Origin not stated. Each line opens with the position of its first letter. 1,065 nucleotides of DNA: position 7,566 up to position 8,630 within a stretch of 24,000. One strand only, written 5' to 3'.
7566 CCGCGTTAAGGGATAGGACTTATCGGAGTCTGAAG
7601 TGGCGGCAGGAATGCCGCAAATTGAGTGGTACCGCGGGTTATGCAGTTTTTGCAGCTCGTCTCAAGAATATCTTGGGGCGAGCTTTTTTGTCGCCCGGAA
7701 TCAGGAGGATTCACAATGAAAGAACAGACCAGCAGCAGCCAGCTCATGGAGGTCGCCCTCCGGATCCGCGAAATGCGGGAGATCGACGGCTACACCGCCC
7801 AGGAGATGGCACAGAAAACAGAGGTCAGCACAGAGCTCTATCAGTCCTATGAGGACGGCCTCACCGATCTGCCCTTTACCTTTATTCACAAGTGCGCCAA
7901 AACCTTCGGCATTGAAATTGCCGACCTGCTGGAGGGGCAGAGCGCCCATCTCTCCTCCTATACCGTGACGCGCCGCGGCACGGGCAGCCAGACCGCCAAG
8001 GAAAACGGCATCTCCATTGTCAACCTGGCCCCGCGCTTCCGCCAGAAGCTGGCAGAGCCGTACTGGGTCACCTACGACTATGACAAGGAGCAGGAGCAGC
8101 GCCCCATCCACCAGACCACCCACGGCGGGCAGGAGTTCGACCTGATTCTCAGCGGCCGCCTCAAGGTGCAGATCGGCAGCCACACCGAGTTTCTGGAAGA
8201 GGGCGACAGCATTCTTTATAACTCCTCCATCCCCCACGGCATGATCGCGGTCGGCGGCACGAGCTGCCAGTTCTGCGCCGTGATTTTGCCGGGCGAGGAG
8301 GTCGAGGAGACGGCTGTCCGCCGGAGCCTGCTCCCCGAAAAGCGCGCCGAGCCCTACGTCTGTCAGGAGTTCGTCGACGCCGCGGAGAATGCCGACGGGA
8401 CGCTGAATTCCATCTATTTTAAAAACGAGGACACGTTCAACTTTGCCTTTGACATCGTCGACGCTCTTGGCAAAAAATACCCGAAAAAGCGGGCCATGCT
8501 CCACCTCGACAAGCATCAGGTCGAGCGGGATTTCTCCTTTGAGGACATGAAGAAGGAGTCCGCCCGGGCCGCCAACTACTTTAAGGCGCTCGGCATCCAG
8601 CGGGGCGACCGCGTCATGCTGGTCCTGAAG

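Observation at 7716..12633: A complete HTH-cupin regulator module fused in frame to an acyl-adenylate-forming enzyme, present twice (BirA-like logic?)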

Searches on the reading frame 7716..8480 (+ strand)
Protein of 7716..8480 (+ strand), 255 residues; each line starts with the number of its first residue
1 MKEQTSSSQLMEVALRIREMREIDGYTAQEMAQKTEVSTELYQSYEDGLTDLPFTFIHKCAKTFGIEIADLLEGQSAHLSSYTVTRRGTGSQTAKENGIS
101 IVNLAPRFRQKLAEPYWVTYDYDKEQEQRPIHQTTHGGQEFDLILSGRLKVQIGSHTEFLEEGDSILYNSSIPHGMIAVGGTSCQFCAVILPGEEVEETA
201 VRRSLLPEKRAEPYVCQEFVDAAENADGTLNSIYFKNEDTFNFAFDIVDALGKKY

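Call 13: search_solved_structures(query=window:7716-8420:+, max_evalue=0.01, show_alignments=2)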
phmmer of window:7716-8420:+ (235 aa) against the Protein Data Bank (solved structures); distinct sequences matched with E-value up to 0.01: 0.
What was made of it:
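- Tried and rejected: Sequence search of PDB with the single N-terminal sequence gave no hit (call 13).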

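Call 20: find_related_loci(query=window:7716-8480:+, collection=genome_contigs, flank=10000)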
Query window:7716-8480:+ (255 aa) in genome_contigs; peptide patterns used: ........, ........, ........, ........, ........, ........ (x = any residue, [..] = any of these).
599 stretches matched a pattern (row limit reached: there are more); 536 encode a relative of the query (tblastn E <= 1e-3); the best 80 are kept; 80 distinct loci.
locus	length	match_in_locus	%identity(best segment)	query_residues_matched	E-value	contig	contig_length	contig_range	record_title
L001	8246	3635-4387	74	5-255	3e-130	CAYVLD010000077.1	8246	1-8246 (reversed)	MAG TPA_asm: uncultured Oscillospiraceae bacterium isolate SRP315200_co1_809 genome assembly, contig: NODE_20367_length_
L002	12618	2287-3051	65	1-255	1e-113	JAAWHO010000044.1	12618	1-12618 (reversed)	MAG: Oscillospiraceae bacterium isolate ABMPRH_163_5_1 SL341416_scaffold_11649, whole genome shotgun sequence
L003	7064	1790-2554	63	1-255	1e-111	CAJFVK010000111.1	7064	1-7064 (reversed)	uncultured Oscillospiraceae bacterium isolate Chicken_20_mag_60 genome assembly, contig: MAGpy_11413_20_idba_bin_60_fasc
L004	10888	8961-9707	65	7-255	9e-112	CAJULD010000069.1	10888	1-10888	MAG TPA_asm: uncultured Oscillospiraceae bacterium isolate MGBC153020 genome assembly, contig: MGBC153020.69, whole geno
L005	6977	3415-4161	65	7-255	8e-111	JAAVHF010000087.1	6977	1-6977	MAG: Oscillibacter sp. isolate Mgla_MAG_48-bin_59 c_000000135140, whole genome shotgun sequence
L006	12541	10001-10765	64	1-255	5e-111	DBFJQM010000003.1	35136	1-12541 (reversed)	MAG TPA_asm: Candidatus Pelethomonas sp. isolate MAG8510 contig3, whole genome shotgun sequence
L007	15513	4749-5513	64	1-255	8e-111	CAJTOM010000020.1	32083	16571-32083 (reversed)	MAG TPA_asm: uncultured Oscillospiraceae bacterium isolate MGBC104380 genome assembly, contig: MGBC104380.20, whole geno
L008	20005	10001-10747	64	7-255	2e-110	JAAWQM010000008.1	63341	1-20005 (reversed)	MAG: Oscillospiraceae bacterium isolate ABMPRH_163_10 SL341404_scaffold_1243, whole genome shotgun sequence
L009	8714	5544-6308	64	1-255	2e-110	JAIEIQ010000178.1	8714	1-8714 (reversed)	MAG: Oscillospiraceae bacterium isolate SC0416_S10_14 SC0416_S10_14_contig_178, whole genome shotgun sequence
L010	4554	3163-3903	64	9-255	8e-111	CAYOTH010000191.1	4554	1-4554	MAG TPA_asm: uncultured Oscillospiraceae bacterium isolate SRP350583_co1_59 genome assembly, contig: NODE_28356_length_4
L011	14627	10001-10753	64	5-255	3e-110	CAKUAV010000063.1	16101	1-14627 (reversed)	MAG: uncultured Clostridia bacterium isolate REFINED_METABAT215_TOP10_CONTIGS_1500_ASSEMBLY_K77_MERGED__Hadza_PheChl_Fib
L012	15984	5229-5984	66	4-255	5e-110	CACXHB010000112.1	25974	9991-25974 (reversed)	MAG: uncultured Clostridiales bacterium isolate RUG11247 genome assembly, contig: RUG11247_asm_112, whole genome shotgun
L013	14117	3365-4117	64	5-255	1e-109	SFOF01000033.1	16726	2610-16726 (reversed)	MAG: Clostridiales bacterium isolate W3P12.070 Contig1469, whole genome shotgun sequence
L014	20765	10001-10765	62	1-255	6e-110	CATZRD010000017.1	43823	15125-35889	MAG TPA_asm: uncultured Oscillospiraceae bacterium isolate ERR9762711_bin.31_MetaWRAP_v1.3_MAG genome assembly, contig:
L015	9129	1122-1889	63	1-255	8e-110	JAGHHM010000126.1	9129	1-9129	MAG: Oscillospiraceae bacterium isolate MAG.31 k127_837358, whole genome shotgun sequence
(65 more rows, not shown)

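Call 26: search_protein_representatives(protein=window:7716-8420:+)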
Query: 235 residues. Proteins with E-value up to 0.001 (for the whole library): 2313; up to 1e-10: 501; up to 1e-30: 69. The best 150 are listed.
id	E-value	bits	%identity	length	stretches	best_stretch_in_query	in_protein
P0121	6.4e-80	284.3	60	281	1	25-235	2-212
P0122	1.1e-79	283.6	58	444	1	7-235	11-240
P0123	1.4e-76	273.4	55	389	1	3-235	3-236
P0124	1.8e-75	269.8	64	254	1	5-192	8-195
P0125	3.0e-70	252.7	64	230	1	36-204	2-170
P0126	2.2e-62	227.0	61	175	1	1-171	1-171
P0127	3.9e-58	213.1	62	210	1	5-160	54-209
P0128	5.7e-57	209.3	66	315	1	5-150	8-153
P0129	5.3e-56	206.1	50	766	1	10-218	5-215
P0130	1.5e-55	204.6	59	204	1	6-160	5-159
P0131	3.3e-55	203.5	48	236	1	1-214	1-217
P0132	1.6e-54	201.3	44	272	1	8-235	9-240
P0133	3.1e-54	200.4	48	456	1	6-233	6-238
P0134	3.8e-54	200.0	48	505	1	6-233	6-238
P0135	4.1e-54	199.9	48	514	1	6-233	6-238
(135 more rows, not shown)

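Call 48: find_homologous_proteins(query=A2, max_evalue=1e-10)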
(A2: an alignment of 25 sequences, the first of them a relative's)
Query A2 (25 sequences) (186 aa, profile of the alignment): 5234 proteins with E <= 1e-10 among 8000 candidates; the best 120 are listed.
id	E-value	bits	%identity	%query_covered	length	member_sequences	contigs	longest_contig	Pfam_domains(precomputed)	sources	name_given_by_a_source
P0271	2.9e-77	276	45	100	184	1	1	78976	PF12844.14,PF07883.18,PF01381.29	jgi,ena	-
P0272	5.2e-77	276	42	99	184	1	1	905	PF12844.14,PF07883.18,PF01381.29,PF13560.13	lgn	-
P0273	6.7e-77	275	44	99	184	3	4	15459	PF12844.14,PF07883.18,PF01381.29,PF13560.13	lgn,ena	-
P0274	1.1e-76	275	43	99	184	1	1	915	PF12844.14,PF07883.18,PF01381.29,PF13560.13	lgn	-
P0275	1.2e-76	274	39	100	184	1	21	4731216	PF12844.14,PF07883.18,PF05899.19,PF01381.29,PF13560.13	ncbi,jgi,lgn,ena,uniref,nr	ncbi:transcriptional regulator [Clostridium thermosuccinogenes]|jgi:quercetin dioxygenase-like cupin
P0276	1.4e-76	274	41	100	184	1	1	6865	PF12844.14,PF07883.18,PF01381.29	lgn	-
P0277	1.5e-76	274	41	99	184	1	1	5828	PF12844.14,PF07883.18,PF01381.29,PF13560.13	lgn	-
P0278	1.7e-76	274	43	98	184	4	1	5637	PF12844.14,PF07883.18,PF01381.29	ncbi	-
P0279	2.0e-76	274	42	100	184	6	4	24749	PF12844.14,PF07883.18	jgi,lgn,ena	jgi:mannose-6-phosphate isomerase-like protein (cupin superfamily)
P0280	2.7e-76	273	44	99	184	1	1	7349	PF12844.14,PF07883.18,PF01381.29,PF13560.13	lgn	-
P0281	3.0e-76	273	45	100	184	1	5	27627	PF12844.14,PF07883.18,PF01381.29,PF13560.13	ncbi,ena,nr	ncbi:MAG: cupin domain-containing protein [Clostridiales bacterium]|nr:cupin domain-containing prote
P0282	4.1e-76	273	46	100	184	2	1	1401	PF12844.14,PF07883.18,PF01381.29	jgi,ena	-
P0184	4.3e-76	273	40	97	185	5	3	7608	PF12844.14,PF07883.18,PF01381.29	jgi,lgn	jgi:transcriptional regulator with XRE-family HTH domain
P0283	4.9e-76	272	46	100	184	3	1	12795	PF12844.14,PF07883.18,PF01381.29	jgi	-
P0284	6.1e-76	272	43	99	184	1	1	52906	PF12844.14,PF07883.18,PF01381.29,PF13560.13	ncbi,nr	ncbi:MAG: cupin domain-containing protein [Clostridia bacterium]|nr:cupin domain-containing protein 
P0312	7.0e-75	269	44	100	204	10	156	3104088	PF12844.14,PF07883.18,PF01381.29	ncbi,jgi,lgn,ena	jgi:transcriptional regulator with XRE-family HTH domain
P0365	7.1e-74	265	44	100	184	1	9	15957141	PF12844.14,PF07883.18,PF01381.29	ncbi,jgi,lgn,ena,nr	ncbi:MAG: helix-turn-helix domain-containing protein [Caldicoprobacterales bacterium]|jgi:transcript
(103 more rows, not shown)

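Call 49: find_encoding_contigs(protein=P0275, flank=6000, max_places=3)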
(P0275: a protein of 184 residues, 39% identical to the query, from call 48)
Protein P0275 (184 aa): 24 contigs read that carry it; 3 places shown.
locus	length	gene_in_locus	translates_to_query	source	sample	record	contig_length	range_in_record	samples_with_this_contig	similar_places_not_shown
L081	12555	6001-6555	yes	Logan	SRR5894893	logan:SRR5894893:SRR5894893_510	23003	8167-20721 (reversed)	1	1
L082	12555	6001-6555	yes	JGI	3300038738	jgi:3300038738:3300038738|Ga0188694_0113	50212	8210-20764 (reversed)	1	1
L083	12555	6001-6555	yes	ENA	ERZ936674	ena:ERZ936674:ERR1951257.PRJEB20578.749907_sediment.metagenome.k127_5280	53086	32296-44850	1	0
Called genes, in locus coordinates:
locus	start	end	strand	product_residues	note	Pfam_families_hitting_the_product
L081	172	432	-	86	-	PF03698:UPF0180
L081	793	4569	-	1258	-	PF18072:FGAR-AT_linker (weak), PF02769:AIRS_C, PF13507:GATase_5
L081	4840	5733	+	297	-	PF00126:HTH_1, PF03466:LysR_substrate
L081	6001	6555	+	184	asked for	PF01381:HTH_3, PF12844:HTH_19, PF13560:HTH_31 (weak), PF07883:Cupin_2, PF05899:Cupin_3 (weak)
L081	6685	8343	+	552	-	PF00501:AMP-binding, PF13193:AMP-binding_C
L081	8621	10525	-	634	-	PF02518:HATPase_c (weak), PF13589:HATPase_c_3, PF00183:HSP90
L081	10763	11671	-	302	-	PF03547:Mem_trans, PF01758:SBF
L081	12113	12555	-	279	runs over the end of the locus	PF00950:ABC-3, PF01032:FecCD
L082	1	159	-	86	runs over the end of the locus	PF03698:UPF0180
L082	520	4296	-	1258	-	PF18072:FGAR-AT_linker (weak), PF02769:AIRS_C, PF13507:GATase_5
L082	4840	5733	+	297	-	PF00126:HTH_1, PF03466:LysR_substrate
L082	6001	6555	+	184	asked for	PF01381:HTH_3, PF12844:HTH_19, PF13560:HTH_31 (weak), PF07883:Cupin_2, PF05899:Cupin_3 (weak)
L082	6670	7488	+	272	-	PF00501:AMP-binding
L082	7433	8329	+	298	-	PF00501:AMP-binding, PF13193:AMP-binding_C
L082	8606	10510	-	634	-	PF02518:HATPase_c (weak), PF13589:HATPase_c_3, PF00183:HSP90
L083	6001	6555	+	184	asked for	PF01381:HTH_3, PF12844:HTH_19, PF13560:HTH_31 (weak), PF07883:Cupin_2, PF05899:Cupin_3 (weak)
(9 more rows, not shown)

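Call 50: find_encoding_contigs(protein=P0312, flank=6000, max_places=3)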
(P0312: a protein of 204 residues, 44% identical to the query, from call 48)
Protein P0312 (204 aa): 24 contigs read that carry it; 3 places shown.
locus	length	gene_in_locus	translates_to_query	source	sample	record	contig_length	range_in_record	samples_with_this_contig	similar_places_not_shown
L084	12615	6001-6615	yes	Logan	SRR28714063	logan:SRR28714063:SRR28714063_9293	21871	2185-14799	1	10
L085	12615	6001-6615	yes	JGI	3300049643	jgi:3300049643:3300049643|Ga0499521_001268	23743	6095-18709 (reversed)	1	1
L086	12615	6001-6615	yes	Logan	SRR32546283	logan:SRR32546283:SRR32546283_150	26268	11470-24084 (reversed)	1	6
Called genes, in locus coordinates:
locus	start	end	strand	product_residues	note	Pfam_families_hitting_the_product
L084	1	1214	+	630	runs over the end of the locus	-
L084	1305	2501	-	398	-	PF12679:ABC2_membrane_2 (faint), PF12698:ABC2_membrane_3, PF01061:ABC2_membrane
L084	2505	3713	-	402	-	PF12698:ABC2_membrane_3, PF01061:ABC2_membrane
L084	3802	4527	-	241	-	PF00005:ABC_tran, PF13304:AAA_21 (faint)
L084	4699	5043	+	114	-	-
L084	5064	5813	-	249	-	PF00588:SpoU_methylase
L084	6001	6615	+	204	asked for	PF01381:HTH_3, PF12844:HTH_19, PF07883:Cupin_2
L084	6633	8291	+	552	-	PF00501:AMP-binding, PF13193:AMP-binding_C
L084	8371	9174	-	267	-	PF01261:AP_endonuc_2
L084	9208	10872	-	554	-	PF00501:AMP-binding, PF13193:AMP-binding_C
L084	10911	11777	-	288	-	PF04909:Amidohydro_2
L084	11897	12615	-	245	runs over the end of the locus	PF02146:SIR2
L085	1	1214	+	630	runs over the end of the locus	-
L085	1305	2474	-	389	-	PF12679:ABC2_membrane_2 (weak), PF12698:ABC2_membrane_3, PF01061:ABC2_membrane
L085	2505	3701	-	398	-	PF12698:ABC2_membrane_3, PF01061:ABC2_membrane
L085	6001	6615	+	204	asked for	PF01381:HTH_3, PF12844:HTH_19, PF07883:Cupin_2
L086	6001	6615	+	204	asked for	PF01381:HTH_3, PF12844:HTH_19, PF07883:Cupin_2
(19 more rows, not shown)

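Call 51: find_encoding_contigs(protein=P0365, flank=6000, max_places=2)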
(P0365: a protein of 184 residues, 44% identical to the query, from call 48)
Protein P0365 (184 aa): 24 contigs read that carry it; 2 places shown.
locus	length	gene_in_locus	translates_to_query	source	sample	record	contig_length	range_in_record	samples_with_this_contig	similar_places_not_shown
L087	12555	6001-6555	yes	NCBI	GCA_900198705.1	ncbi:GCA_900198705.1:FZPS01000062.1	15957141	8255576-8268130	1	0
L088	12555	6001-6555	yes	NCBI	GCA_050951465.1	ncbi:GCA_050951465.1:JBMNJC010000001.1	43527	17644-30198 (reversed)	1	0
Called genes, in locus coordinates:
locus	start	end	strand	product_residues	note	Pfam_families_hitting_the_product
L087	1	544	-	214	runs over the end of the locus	-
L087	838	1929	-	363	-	-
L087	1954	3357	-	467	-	PF03062:MBOAT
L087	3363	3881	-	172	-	-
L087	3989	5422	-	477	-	PF00479:G6PD_N, PF02781:G6PD_C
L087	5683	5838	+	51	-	-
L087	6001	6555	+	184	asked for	PF01381:HTH_3, PF12844:HTH_19, PF07883:Cupin_2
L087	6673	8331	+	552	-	PF00501:AMP-binding, PF13193:AMP-binding_C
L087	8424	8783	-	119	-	-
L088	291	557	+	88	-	-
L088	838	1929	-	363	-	-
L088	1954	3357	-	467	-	PF03062:MBOAT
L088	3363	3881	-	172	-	-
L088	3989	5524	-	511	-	PF00479:G6PD_N, PF02781:G6PD_C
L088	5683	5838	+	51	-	-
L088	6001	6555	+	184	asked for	PF01381:HTH_3, PF12844:HTH_19, PF07883:Cupin_2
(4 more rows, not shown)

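Call 58: find_related_loci(query=A2, collection=metagenome_contigs, flank=3500)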
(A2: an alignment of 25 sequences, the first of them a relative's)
Query A2 (186 aa) in metagenome_contigs; peptide patterns used: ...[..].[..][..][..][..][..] (x = any residue, [..] = any of these).
600 stretches matched a pattern (row limit reached: there are more); 572 encode a relative of the query (tblastn E <= 1e-3); the best 80 are kept; 80 distinct loci.
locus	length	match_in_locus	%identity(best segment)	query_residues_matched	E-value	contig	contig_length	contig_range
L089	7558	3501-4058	56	1-186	1e-69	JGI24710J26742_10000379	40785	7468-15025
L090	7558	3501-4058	52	1-186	4e-64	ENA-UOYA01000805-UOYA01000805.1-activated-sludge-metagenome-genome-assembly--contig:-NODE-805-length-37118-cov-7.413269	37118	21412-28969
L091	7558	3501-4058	49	1-186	1e-56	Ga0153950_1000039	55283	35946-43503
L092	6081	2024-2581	47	1-186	2e-56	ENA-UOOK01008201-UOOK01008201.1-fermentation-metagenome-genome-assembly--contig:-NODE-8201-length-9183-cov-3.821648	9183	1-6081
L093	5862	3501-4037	50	7-185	4e-55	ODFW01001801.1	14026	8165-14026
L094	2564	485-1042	45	1-186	2e-55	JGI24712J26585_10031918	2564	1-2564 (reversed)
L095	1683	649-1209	45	1-186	7e-56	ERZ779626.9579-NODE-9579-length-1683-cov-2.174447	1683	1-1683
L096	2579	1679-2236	46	1-186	4e-54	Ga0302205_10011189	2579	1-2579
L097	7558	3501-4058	46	1-186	1e-53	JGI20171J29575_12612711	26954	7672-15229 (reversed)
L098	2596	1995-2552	45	1-186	8e-54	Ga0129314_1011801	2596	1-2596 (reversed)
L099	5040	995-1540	45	5-186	4e-53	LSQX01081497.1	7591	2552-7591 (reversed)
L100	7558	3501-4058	44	1-186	1e-53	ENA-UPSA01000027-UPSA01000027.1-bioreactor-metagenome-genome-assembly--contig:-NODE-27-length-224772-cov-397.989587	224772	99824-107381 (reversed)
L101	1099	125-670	43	1-185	8e-55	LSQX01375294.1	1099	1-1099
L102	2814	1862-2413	46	3-186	3e-51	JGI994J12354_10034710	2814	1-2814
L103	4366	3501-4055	47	1-186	3e-51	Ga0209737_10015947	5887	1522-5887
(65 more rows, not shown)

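Call 67: search_solved_structures(query=A3, max_evalue=0.1, show_alignments=4)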
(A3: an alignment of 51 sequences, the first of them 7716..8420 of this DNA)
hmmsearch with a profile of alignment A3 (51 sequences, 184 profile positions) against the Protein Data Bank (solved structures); distinct sequences matched with E-value up to 0.1: 69 (the best 60 are shown).
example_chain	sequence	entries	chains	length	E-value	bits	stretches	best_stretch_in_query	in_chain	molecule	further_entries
1y9q_A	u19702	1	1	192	3.3e-10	43.4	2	7-68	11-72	transcriptional regulator, HTH_3 family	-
4j1x_A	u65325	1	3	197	7.9e-08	35.7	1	9-182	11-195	Epoxidase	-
1zz6_A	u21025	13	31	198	8e-08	35.7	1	9-182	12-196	Hydroxypropylphosphonic Acid Epoxidase | Hydroxyprophylphosphonic Acid Epoxidase | EPOXIDASE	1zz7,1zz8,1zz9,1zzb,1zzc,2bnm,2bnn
2p5t_A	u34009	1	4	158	7e-06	29.3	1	8-74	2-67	Putative transcriptional regulator PezA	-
9k3w_A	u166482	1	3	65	4.4e-05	26.7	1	10-68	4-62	Transcriptional regulator, PbsX family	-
8hfb_A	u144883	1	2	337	4.6e-05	26.7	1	121-183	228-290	Quercetin 2,3-dioxygenase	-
1o4t_A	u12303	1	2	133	7.1e-05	26.1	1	121-184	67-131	putative oxalate decarboxylase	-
3rns_A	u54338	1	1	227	7.4e-05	26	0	103-175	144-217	Cupin 2 conserved barrel domain protein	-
1y3t_A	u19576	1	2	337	0.00011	25.4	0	111-170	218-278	Hypothetical protein yxaG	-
2h0v_A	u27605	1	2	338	0.00011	25.4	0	111-170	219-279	Quercetin 2,3-dioxygenase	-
4met_A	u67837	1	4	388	0.00014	25.1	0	126-180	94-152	Oxalate decarboxylase OxdC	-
6ufi_A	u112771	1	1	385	0.00022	24.4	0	126-180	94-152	Cupin domain-containing protein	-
6rnz_A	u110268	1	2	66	0.00023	24.4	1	7-70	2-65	HTH-type transcriptional regulator DdrOC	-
6tzp_A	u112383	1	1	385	0.00025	24.3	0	126-180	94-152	Oxalate decarboxylase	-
2uy8_A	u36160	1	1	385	0.00026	24.2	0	125-180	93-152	OXALATE DECARBOXYLASE OXDC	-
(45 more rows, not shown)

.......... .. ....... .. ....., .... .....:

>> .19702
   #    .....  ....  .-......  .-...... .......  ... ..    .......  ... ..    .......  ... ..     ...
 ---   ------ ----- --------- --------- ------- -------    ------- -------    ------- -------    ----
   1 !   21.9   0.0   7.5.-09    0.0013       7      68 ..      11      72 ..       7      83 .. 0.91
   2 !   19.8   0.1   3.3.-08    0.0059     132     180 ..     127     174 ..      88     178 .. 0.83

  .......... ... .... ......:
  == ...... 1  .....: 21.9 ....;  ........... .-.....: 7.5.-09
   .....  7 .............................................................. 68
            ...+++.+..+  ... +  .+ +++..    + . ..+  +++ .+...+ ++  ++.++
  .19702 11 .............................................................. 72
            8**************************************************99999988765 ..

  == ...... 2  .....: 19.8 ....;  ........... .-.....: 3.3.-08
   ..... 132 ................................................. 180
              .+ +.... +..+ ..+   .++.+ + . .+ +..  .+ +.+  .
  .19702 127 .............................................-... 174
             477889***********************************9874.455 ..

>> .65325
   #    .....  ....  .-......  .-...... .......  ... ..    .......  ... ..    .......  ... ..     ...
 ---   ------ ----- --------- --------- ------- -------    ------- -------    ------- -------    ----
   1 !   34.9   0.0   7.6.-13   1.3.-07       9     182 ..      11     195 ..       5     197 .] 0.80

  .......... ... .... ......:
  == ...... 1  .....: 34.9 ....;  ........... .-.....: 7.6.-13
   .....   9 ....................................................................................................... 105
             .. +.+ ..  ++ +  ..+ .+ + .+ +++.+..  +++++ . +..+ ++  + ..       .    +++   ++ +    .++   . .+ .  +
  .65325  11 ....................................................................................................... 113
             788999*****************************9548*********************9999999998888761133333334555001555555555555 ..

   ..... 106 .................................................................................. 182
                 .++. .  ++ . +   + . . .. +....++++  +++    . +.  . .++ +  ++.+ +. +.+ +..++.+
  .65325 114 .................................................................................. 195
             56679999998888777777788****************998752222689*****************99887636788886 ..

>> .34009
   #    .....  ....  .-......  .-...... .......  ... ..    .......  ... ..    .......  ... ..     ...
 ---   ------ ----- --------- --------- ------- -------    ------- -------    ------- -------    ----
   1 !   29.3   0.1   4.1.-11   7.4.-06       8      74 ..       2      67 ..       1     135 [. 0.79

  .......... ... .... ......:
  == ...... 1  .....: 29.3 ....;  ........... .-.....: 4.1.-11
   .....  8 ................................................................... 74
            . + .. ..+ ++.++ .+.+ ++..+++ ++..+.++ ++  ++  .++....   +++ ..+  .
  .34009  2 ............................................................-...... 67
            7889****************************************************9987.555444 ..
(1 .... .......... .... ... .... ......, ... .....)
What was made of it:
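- On HppE-type HTH-cupin metalloenzymes: End-to-end profile alignment at positions 9-182, E 8e-8 (call 67).
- End-to-end profile match to HppE (call 67). 1Y9Q is the best PDB sequence hit (call 67). The profile match to HppE is end to end, with aligned metal ligands (call 67).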
